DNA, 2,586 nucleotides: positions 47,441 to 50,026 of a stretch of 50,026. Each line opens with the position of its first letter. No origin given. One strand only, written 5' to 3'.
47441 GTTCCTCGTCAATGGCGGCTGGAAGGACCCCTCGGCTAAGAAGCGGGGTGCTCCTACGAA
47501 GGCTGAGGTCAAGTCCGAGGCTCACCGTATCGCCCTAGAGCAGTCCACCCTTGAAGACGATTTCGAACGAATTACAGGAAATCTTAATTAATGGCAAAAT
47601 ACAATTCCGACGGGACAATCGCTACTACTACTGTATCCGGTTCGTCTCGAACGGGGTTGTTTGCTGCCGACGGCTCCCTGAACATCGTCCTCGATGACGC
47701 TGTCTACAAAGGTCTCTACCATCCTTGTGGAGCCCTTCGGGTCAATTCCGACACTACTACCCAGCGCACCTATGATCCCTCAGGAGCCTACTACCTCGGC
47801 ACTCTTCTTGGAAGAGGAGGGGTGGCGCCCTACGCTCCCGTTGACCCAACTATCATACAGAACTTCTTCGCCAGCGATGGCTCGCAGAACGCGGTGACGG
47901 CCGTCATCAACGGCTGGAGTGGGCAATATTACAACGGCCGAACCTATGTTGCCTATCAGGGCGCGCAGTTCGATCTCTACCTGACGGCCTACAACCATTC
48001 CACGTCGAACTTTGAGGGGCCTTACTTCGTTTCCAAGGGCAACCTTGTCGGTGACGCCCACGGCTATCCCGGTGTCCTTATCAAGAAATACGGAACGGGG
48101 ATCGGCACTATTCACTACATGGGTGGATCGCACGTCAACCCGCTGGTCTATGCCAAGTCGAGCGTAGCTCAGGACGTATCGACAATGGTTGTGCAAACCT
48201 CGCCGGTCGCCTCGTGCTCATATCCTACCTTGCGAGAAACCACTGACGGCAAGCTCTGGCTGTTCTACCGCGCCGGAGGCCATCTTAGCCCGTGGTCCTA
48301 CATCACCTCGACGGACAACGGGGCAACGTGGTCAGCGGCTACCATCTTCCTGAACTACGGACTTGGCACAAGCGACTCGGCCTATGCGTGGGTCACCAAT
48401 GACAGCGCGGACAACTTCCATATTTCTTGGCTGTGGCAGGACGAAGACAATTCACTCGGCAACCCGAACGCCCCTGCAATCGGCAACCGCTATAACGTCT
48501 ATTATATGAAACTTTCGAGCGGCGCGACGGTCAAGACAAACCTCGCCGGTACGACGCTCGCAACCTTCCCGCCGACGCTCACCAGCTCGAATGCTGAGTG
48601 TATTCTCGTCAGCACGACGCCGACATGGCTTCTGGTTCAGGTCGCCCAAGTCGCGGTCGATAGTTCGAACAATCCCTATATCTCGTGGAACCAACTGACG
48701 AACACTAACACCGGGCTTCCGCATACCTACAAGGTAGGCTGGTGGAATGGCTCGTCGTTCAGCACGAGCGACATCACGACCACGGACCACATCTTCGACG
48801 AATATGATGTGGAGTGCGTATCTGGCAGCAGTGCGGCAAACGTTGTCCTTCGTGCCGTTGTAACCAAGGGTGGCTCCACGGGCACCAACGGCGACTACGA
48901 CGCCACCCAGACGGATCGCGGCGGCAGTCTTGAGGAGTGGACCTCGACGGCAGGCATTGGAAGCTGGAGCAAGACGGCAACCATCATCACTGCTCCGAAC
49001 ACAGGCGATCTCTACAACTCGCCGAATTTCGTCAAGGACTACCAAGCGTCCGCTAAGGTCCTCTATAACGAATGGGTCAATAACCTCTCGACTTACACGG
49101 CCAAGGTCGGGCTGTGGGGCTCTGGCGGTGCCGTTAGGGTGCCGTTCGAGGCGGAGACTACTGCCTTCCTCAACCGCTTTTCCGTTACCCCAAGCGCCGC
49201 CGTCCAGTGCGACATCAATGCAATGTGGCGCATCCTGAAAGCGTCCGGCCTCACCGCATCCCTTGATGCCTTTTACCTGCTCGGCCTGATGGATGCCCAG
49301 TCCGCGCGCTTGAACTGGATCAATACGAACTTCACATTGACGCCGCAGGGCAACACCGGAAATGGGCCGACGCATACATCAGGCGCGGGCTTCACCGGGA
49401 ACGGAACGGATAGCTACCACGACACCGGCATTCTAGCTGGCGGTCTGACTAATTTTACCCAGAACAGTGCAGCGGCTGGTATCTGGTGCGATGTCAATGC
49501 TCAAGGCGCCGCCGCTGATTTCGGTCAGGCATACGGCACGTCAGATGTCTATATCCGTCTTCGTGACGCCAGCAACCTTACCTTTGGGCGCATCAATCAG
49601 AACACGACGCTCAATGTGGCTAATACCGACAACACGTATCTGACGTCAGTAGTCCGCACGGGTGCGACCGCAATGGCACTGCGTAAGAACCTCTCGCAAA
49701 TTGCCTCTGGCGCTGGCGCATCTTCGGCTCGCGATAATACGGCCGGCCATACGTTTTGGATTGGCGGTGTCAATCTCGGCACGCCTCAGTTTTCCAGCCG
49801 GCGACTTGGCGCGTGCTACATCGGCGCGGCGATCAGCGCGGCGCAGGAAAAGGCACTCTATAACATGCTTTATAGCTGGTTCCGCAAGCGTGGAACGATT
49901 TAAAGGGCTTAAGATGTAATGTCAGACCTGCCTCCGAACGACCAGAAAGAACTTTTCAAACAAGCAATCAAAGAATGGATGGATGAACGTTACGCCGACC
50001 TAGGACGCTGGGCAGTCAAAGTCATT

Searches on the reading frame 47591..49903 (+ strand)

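Call 22: search_protein_families(library=phrogs, proteins=[window:47591-49903:+], max_evalue=0.001)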
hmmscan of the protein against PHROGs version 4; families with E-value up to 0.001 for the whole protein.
window:47591-49903:+ (770 aa): 1 family
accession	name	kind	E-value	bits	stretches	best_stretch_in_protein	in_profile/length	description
phrog_18498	-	unknown function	4.5e-11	42.2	1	521-758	425-663/1220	-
